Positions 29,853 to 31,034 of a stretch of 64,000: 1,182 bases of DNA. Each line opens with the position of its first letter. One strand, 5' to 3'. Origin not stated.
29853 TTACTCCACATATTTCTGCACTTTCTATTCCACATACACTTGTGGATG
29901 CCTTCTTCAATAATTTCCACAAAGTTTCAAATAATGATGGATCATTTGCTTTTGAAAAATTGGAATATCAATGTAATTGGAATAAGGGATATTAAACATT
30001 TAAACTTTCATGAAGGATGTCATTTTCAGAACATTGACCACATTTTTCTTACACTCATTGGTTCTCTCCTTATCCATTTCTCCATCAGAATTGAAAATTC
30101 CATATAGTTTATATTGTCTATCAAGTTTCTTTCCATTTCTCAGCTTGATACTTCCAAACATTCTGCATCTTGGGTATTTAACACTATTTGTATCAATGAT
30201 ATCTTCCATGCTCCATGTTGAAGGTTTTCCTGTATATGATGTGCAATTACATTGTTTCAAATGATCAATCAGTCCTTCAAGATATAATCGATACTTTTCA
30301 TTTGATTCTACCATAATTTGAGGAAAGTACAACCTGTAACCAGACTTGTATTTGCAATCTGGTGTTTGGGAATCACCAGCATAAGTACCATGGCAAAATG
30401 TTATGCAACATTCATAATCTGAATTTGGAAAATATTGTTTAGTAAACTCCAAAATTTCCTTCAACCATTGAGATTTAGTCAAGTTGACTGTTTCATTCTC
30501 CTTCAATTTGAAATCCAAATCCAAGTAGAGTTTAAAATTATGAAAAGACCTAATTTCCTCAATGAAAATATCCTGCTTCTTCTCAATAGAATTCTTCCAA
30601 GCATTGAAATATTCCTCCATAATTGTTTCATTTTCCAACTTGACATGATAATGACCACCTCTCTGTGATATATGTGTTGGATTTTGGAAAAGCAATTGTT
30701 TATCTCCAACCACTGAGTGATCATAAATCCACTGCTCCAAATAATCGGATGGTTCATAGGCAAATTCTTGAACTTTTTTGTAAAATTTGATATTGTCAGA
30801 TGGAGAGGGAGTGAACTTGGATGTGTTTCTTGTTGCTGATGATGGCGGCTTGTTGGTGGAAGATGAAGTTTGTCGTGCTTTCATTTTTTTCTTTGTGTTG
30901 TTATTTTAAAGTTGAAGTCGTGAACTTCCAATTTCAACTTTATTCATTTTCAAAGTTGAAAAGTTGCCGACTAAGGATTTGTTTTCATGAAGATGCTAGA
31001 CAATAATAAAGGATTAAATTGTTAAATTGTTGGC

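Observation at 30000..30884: Two-member paralogous protein family with sharply conserved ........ / hhDhD / CHG / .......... / D..HPRCR[ML]FGS[IS]K motifs (copy A)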

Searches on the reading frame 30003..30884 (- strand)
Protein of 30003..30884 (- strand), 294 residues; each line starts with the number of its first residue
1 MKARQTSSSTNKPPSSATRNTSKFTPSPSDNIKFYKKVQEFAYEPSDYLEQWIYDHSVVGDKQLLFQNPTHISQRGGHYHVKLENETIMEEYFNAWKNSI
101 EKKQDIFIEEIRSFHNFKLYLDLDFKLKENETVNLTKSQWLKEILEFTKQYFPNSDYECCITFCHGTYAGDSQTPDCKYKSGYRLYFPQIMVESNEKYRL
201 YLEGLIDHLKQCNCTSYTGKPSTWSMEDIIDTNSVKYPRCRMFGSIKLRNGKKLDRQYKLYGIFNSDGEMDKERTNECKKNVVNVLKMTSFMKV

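Call 5: search_protein_families(library=pfam, proteins=[window:30003-30884:-], max_evalue=10)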
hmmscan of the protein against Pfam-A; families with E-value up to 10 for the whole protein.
window:30003-30884:- (294 aa): 3 families
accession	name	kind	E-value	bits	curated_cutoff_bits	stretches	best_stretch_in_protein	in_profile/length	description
PF18188.7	PPL4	-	4e-67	225.5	25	1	45-209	1-159/159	Prim-pol 4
PF23162.1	AEP_C962R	-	6e-25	89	23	1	70-263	1-189/190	C962R protein N-terminal AEP domain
PF17812.7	RET_CLD3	-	0.053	14.2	25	1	78-135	51-109/116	RET Cadherin like domain 3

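Call 6: search_solved_structures(query=window:30003-30884:-, max_evalue=10)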
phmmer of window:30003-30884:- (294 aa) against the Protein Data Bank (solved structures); distinct sequences matched with E-value up to 10: 0.

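Call 8: find_homologous_proteins(query=window:30003-30884:-)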
Query window:30003-30884:- (294 aa): 8 proteins with E <= 0.001 among 288 candidates.
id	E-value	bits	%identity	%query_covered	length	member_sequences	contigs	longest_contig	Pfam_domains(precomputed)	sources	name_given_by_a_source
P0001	1.1e-200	683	100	100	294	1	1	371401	PF23162.2,PF18188.8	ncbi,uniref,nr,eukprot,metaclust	ncbi:predicted protein [Naegleria gruberi]|uniref:Predicted protein n=1 Tax=Naegleria gruberi TaxID=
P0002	2.0e-106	374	71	77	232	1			PF23162.2,PF18188.8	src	-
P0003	2.6e-81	291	49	98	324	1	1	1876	PF23162.2,PF18188.8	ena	-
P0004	4.2e-54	202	41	84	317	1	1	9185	PF23162.2,PF18188.8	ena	-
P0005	1.5e-53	200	41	84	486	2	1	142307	PF23162.2,PF04457.18,PF18188.8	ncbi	ncbi:hypothetical protein ABK040_012478 [Willaertia magna]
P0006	1.6e-47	181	39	84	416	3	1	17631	PF23162.2,PF18188.8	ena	-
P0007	3.6e-47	179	39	85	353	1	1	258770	PF23162.2,PF18188.8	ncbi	ncbi:hypothetical protein ABK040_015041 [Willaertia magna]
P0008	1.1e-42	165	37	84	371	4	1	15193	PF23162.2,PF18188.8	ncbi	-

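Call 11: find_encoding_contigs(protein=P0001, flank=10000, max_places=3)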
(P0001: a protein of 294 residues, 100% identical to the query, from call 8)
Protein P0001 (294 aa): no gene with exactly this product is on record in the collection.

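Call 20: search_solved_structures(query=A1, max_evalue=10, show_alignments=3)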
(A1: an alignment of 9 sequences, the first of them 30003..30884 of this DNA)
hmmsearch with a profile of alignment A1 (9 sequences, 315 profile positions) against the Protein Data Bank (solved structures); distinct sequences matched with E-value up to 10: 4.
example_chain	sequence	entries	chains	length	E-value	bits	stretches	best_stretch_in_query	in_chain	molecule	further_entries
6esd_B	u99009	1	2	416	0.15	14.4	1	67-131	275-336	Flavin-dependent L-tryptophan oxidase VioA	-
6fw7_B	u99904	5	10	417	0.15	14.4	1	67-131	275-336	Flavin-dependent L-tryptophan oxidase VioA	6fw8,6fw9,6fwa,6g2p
5g3s_A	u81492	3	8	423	0.15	14.4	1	67-131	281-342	L-TRYPTOPHAN OXIDASE VIOA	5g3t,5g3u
5zbc_A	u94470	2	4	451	0.17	14.2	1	67-131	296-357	Flavin-dependent L-tryptophan oxidase VioA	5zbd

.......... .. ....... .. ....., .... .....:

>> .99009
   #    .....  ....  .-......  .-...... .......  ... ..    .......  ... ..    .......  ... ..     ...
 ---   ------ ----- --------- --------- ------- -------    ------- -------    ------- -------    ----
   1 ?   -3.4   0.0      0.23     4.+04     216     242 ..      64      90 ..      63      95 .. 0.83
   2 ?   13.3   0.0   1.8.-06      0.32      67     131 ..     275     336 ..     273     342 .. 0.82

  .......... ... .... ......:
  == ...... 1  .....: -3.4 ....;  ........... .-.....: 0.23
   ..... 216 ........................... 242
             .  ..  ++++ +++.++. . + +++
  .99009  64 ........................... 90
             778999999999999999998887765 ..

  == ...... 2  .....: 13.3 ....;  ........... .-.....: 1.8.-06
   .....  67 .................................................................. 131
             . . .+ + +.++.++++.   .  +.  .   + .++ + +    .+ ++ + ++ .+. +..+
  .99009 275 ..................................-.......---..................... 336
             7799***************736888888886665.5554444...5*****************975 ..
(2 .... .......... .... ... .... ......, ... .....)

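Call 21: find_homologous_proteins(query=A1, max_evalue=0.001)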
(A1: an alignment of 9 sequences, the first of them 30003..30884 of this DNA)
Query A1 (9 sequences) (294 aa, profile of the alignment): 24 proteins with E <= 0.001 among 5219 candidates.
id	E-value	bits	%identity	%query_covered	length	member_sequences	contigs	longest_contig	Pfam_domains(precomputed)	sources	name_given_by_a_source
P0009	1.5e-147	509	41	84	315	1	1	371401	PF23162.2,PF18188.8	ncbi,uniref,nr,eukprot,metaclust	ncbi:predicted protein [Naegleria gruberi]|uniref:Predicted protein n=1 Tax=Naegleria gruberi TaxID=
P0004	1.2e-142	493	41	84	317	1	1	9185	PF23162.2,PF18188.8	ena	-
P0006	2.9e-141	488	39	84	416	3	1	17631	PF23162.2,PF18188.8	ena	-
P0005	2.5e-139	482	41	84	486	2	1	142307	PF23162.2,PF04457.18,PF18188.8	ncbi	ncbi:hypothetical protein ABK040_012478 [Willaertia magna]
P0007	1.4e-134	466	39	85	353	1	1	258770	PF23162.2,PF18188.8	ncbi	ncbi:hypothetical protein ABK040_015041 [Willaertia magna]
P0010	7.1e-123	428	40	87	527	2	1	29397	PF23162.2,PF04457.18,PF18188.8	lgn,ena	-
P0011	1.6e-122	427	40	87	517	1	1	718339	PF23162.2,PF04457.18,PF18188.8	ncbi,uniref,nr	ncbi:hypothetical protein C9374_001639 [Naegleria lovaniensis]|uniref:MJ1316 RNA cyclic group end re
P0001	2.0e-122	426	100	100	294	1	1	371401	PF23162.2,PF18188.8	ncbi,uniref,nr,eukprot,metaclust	ncbi:predicted protein [Naegleria gruberi]|uniref:Predicted protein n=1 Tax=Naegleria gruberi TaxID=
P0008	2.4e-120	420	37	84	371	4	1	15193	PF23162.2,PF18188.8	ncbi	-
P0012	3.2e-120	419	43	87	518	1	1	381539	PF23162.2,PF04457.18,PF18188.8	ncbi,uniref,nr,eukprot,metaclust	ncbi:predicted protein [Naegleria gruberi]|uniref:Predicted protein n=1 Tax=Naegleria gruberi TaxID=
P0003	1.5e-118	414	49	98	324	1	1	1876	PF23162.2,PF18188.8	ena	-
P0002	2.3e-91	324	71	77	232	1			PF23162.2,PF18188.8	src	-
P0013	4.2e-90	320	33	84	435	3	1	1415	PF23162.2,PF04457.18,PF18188.8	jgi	-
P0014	1.4e-84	302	35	84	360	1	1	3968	PF23162.2,PF18188.8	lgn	-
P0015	1.0e-81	293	35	85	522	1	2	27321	PF23162.2,PF04457.18,PF18188.8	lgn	-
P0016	1.3e-78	282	31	82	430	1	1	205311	PF23162.2,PF04457.18,PF18188.8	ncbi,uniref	ncbi:hypothetical protein AKO1_009521 [Acrasis kona]|uniref:MJ1316 RNA cyclic group end recognition 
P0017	6.2e-72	261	35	84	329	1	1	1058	PF23162.2,PF18188.8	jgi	jgi:hypothetical protein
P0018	5.7e-57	211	39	51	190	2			PF23162.2,PF18188.8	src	-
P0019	7.9e-55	204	41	46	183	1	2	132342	PF18188.8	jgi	jgi:hypothetical protein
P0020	1.0e-53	201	34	83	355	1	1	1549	PF23162.2,PF18188.8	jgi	-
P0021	2.2e-50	190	34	85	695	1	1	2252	PF23162.2,PF13563.13,PF18188.8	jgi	jgi:2'-5' RNA ligase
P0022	4.5e-46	176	38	77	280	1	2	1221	PF23162.2,PF18188.8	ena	-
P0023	2.3e-42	163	41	40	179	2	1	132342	PF23162.2,PF18188.8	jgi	jgi:hypothetical protein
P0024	2.3e-35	140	32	77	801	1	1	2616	PF23162.2,PF13563.13,PF18188.8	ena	-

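Call 33: predict_structure(alignment_id=A1)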
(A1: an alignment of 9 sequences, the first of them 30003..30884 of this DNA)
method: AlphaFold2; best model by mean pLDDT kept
length: 294 residues; sequences in the alignment: 9
mean_pLDDT: 77.9   pTM: 0.77
mean pLDDT of the five models: 77.9, 76.8, 75.3, 73.7, 72.0
residues with pLDDT >= 90: 110; 70-90: 109; 50-70: 36; < 50: 39
segments of 3 or more residues with pLDDT < 50: 1-34, 68-70
pLDDT, mean of each block of 10 residues (from residue 1): 34 31 41 49 73 73 53 54 81 91 84 85 90 86 95 91 85 81 94 94 97 89 89 84 80 80 93 94 92 71
secondary structure, 60 per line:
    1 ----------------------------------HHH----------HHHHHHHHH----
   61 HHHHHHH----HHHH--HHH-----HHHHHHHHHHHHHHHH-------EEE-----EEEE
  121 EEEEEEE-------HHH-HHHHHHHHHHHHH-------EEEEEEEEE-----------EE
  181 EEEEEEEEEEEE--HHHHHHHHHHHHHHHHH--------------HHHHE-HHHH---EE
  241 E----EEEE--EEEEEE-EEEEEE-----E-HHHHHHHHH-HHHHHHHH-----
elements in order: H48-56 H61-67 H72-75 H86-101 E109-111 E117-127 H139-151 E159-167 E179-192 H195-211 H226-229 H232-235 E239-241 E246-249 E252-257 E259-264 H272-280 H282-289

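Call 36: fold_search(model_id=the predicted structure, library=pdb)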
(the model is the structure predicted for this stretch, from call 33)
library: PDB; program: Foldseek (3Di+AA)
matches with E <= 10: 371; with E <= 0.001: 49
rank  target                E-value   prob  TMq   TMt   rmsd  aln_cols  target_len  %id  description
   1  8iqh_F                2.8e-06  1.00  0.41  0.16   8.9       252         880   14  Structure of Full-Length AsfvPrimPol in Apo-Form (released 2023-07-26)
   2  8iqh_E                6.3e-06  1.00  0.39  0.15   9.8       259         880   14  Structure of Full-Length AsfvPrimPol in Apo-Form (released 2023-07-26)
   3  8iqi_F                7.0e-06  1.00  0.41  0.15   9.0       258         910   14  Structure of Full-Length AsfvPrimPol in Complex-Form (released 2023-07-26)
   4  8iqh_I                7.9e-06  1.00  0.42  0.16   8.8       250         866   15  Structure of Full-Length AsfvPrimPol in Apo-Form (released 2023-07-26)
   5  8iqb_A                8.4e-06  1.00  0.46  0.51   5.4       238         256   16  Crystal structure of AsfvPrimPol N-terminal Prim/Pol domain (released 2023-07-26)
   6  8iqb_B                8.9e-06  1.00  0.50  0.58   7.3       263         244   17  Crystal structure of AsfvPrimPol N-terminal Prim/Pol domain (released 2023-07-26)
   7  8ww7_I                1.0e-05  1.00  0.43  0.16   8.3       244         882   14  Structure of AMPPNP-Form AsfvPrimPol Dodecamer (released 2025-04-30)
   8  8iqh_C                1.6e-05  1.00  0.40  0.15   9.6       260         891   13  Structure of Full-Length AsfvPrimPol in Apo-Form (released 2023-07-26)
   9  8iqi_B                1.7e-05  1.00  0.47  0.17   8.6       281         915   16  Structure of Full-Length AsfvPrimPol in Complex-Form (released 2023-07-26)
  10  8ww7_F                1.9e-05  1.00  0.41  0.15   8.7       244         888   14  Structure of AMPPNP-Form AsfvPrimPol Dodecamer (released 2025-04-30)
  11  8iqd_A                2.1e-05  1.00  0.45  0.57   6.0       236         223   16  Crystal structure of AsfvPrimPol N-terminal Prim/Pol domain in complex with Mn2+ and dCTP (released 2023-07-26)
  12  9ivi_A                2.3e-05  1.00  0.41  0.47   5.2       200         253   16  Crystal structure of AsfvPrimPol N-terminal domain (released 2025-12-24)
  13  9iwa_A                2.3e-05  1.00  0.41  0.16   5.2       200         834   16  Structure of apo AsfvPrimPol with dodecamer (released 2025-12-24)
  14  9iwa_E                2.3e-05  1.00  0.41  0.16   5.2       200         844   16  Structure of apo AsfvPrimPol with dodecamer (released 2025-12-24)
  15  8iqh_M                2.3e-05  1.00  0.42  0.16   8.8       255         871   14  Structure of Full-Length AsfvPrimPol in Apo-Form (released 2023-07-26)
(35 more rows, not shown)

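Call 51: search_protein_representatives(alignment_id=A2)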
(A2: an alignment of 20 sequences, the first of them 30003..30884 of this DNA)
Query: 20 sequences, 373 profile positions. Proteins with E-value up to 0.001 (for the whole library): 624; up to 1e-10: 121; up to 1e-30: 41. The best 150 are listed.
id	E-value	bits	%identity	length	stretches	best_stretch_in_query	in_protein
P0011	1.3e-136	472.1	-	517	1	6-344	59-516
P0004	2.8e-121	421.6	-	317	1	66-341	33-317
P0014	1.2e-117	409.7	-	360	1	19-361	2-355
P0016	1.1e-115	403.3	-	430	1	5-347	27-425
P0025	1.7e-106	373.0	-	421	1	11-336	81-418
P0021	2.1e-104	366.1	-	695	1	10-370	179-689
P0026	1.0e-102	360.6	-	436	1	6-352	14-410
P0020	8.1e-102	357.6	-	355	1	75-361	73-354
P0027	1.3e-99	350.3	-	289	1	78-352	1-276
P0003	1.6e-99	350.0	-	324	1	6-334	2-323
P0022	1.4e-97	343.6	-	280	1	78-360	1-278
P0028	5.6e-94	331.8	-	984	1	51-343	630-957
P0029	1.5e-93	330.3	-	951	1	64-362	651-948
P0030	5.9e-93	328.4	-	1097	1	71-342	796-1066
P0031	2.0e-89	316.8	-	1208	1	70-363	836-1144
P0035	2.5e-73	263.8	-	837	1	76-340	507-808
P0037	3.7e-70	253.4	-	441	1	6-355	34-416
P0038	7.8e-69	249.0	-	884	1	86-338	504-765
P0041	9.0e-66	239.0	-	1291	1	86-343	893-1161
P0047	3.5e-57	210.7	-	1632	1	76-345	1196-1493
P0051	2.1e-45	171.9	-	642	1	83-314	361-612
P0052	2.1e-37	145.6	-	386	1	35-363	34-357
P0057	3.4e-24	102.1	-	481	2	99-291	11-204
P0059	9.8e-23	97.3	-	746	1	91-302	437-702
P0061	1.1e-18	84.0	-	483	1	98-341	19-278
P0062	2.6e-18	82.7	-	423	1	101-367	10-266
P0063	1.7e-17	80.1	-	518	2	101-297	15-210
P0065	1.7e-16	76.8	-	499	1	99-357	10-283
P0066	2.1e-16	76.5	-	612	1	112-300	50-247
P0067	9.4e-16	74.3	-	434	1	99-337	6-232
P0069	4.1e-15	72.2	-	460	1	116-363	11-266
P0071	1.2e-14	70.7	-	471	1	125-339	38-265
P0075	2.9e-14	69.4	-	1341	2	114-281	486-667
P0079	6.7e-14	68.2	-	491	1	98-346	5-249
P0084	2.6e-13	66.3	-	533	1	98-340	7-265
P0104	4.4e-12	62.3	-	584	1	95-341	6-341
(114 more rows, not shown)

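Call 52: search_protein_families(library=pfam, proteins=[P0028, P0030, P0031, P0035, P0038, P0041, P0047, P0051], max_evalue=0.001)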
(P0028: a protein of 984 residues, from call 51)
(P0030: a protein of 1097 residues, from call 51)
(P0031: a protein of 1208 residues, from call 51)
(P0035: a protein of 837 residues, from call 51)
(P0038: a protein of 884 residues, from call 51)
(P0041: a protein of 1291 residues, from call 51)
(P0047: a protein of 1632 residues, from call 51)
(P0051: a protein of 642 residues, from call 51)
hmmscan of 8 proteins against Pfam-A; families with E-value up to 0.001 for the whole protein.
P0028 (984 aa): 8 families
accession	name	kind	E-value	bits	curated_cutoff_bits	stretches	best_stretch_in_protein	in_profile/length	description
PF13563.12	2_5_RNA_ligase2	-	1.5e-33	116.4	27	1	447-593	1-151/152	2'-5' RNA ligase superfamily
PF18188.7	PPL4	-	7.5e-32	110.8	25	1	675-830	1-156/159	Prim-pol 4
PF04457.17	MJ1316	-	6.7e-19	68.8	26.3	1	12-78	3-75/75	MJ1316 RNA cyclic group end recognition domain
PF23162.1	AEP_C962R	-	7.5e-17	62.6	23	1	697-884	1-188/190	C962R protein N-terminal AEP domain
PF03372.29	Exo_endo_phos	-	3.4e-15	56.8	24.5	1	148-404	2-225/225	Endonuclease/Exonuclease/phosphatase family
PF22669.2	Exo_endo_phos2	-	3.6e-05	23.9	27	0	219-301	107-182/288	Endonuclease/Exonuclease/phosphatase family 2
PF02834.22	LigT_PEase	-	0.00028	21.4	23.3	0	523-589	4-78/87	LigT like Phosphoesterase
PF10469.15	AKAP7_NLS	-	0.00082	19.7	24.4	0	494-604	74-207/208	AKAP7 2'5' RNA ligase-like domain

P0030 (1097 aa): 7 families
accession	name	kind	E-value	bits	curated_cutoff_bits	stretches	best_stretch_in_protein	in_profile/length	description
PF13563.12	2_5_RNA_ligase2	-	4.4e-33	114.9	27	1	606-752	1-149/152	2'-5' RNA ligase superfamily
PF18188.7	PPL4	-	1.5e-31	109.9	25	1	820-976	1-157/159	Prim-pol 4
PF04457.17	MJ1316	-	7.5e-16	59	26.3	1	165-232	3-75/75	MJ1316 RNA cyclic group end recognition domain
PF03372.29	Exo_endo_phos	-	4.2e-13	50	24.5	1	319-572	1-225/225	Endonuclease/Exonuclease/phosphatase family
PF23162.1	AEP_C962R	-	3.2e-11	44.2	23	1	842-1031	1-190/190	C962R protein N-terminal AEP domain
PF02834.22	LigT_PEase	-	8.7e-05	23.1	23.3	0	701-750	23-78/87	LigT like Phosphoesterase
PF05773.27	RWD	-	0.00015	22.4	22.8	0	4-98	2-112/112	RWD domain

P0031 (1208 aa): 6 families
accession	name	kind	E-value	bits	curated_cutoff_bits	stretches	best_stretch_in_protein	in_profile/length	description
PF18188.7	PPL4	-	8.2e-26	91.2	25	1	861-1015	1-156/159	Prim-pol 4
PF13563.12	2_5_RNA_ligase2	-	1.8e-19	70.7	27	1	636-793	1-151/152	2'-5' RNA ligase superfamily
PF04457.17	MJ1316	-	3e-14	53.9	26.3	1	224-292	2-75/75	MJ1316 RNA cyclic group end recognition domain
PF23162.1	AEP_C962R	-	3.7e-14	53.8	23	1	883-1061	1-184/190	C962R protein N-terminal AEP domain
PF03372.29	Exo_endo_phos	-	8.2e-12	45.8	24.5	1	368-602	1-225/225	Endonuclease/Exonuclease/phosphatase family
PF22669.2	Exo_endo_phos2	-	0.00026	21.1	27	1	424-527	80-186/288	Endonuclease/Exonuclease/phosphatase family 2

P0035 (837 aa): 4 families
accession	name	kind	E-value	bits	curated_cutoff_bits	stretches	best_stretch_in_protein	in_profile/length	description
PF13563.12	2_5_RNA_ligase2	-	7.2e-29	101.2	27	1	292-435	1-147/152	2'-5' RNA ligase superfamily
PF18188.7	PPL4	-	1.5e-23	83.8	25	1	526-684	1-157/159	Prim-pol 4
PF23162.1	AEP_C962R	-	8.9e-08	33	23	1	548-712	1-167/190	C962R protein N-terminal AEP domain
PF03372.29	Exo_endo_phos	-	5e-05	23.6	24.5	1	4-147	71-207/225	Endonuclease/Exonuclease/phosphatase family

P0038 (884 aa): 3 families
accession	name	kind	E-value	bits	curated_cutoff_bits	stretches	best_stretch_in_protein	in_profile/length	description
PF18188.7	PPL4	-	3.7e-26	92.4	25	1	539-676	20-157/159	Prim-pol 4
PF13563.12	2_5_RNA_ligase2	-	3.1e-17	63.5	27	1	297-450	3-151/152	2'-5' RNA ligase superfamily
PF23162.1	AEP_C962R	-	7.1e-15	56.1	23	1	546-730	1-190/190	C962R protein N-terminal AEP domain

P0041 (1291 aa): 7 families
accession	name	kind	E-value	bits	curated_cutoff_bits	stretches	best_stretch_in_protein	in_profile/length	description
PF18188.7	PPL4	-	1.4e-23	84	25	1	929-1066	20-157/159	Prim-pol 4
PF03372.29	Exo_endo_phos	-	4.2e-13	50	24.5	1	170-399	1-218/225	Endonuclease/Exonuclease/phosphatase family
PF13563.12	2_5_RNA_ligase2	-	7.3e-12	46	27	1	692-818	9-131/152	2'-5' RNA ligase superfamily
PF23162.1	AEP_C962R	-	2.1e-10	41.5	23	1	935-1107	1-181/190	C962R protein N-terminal AEP domain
PF04457.17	MJ1316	-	1.3e-09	39.1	26.3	1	31-92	9-75/75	MJ1316 RNA cyclic group end recognition domain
PF13671.12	AAA_33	-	4.1e-07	30.8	27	1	430-532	2-121/143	AAA domain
PF25199.1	nSTAND_NTPase5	-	0.00018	21.8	34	1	429-513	43-130/145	Novel STAND NTPase 5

P0047 (1632 aa): 4 families
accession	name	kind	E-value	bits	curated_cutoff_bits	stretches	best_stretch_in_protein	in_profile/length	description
PF18188.7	PPL4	-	4.5e-22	79.1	25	1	1242-1390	20-157/159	Prim-pol 4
PF04457.17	MJ1316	-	1.6e-10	41.9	26.3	1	11-76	5-75/75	MJ1316 RNA cyclic group end recognition domain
PF23162.1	AEP_C962R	-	1.9e-09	38.4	23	1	1249-1438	1-179/190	C962R protein N-terminal AEP domain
PF03372.29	Exo_endo_phos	-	5.4e-09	36.6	24.5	1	372-620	1-205/225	Endonuclease/Exonuclease/phosphatase family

P0051 (642 aa): 3 families
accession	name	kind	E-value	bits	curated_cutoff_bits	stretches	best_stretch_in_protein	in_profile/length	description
PF18188.7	PPL4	-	4.4e-17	62.9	25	1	372-543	1-157/159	Prim-pol 4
PF04457.17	MJ1316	-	4.5e-12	46.9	26.3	1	63-142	3-75/75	MJ1316 RNA cyclic group end recognition domain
PF23162.1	AEP_C962R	-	7.7e-07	29.9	23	1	395-588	1-178/190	C962R protein N-terminal AEP domain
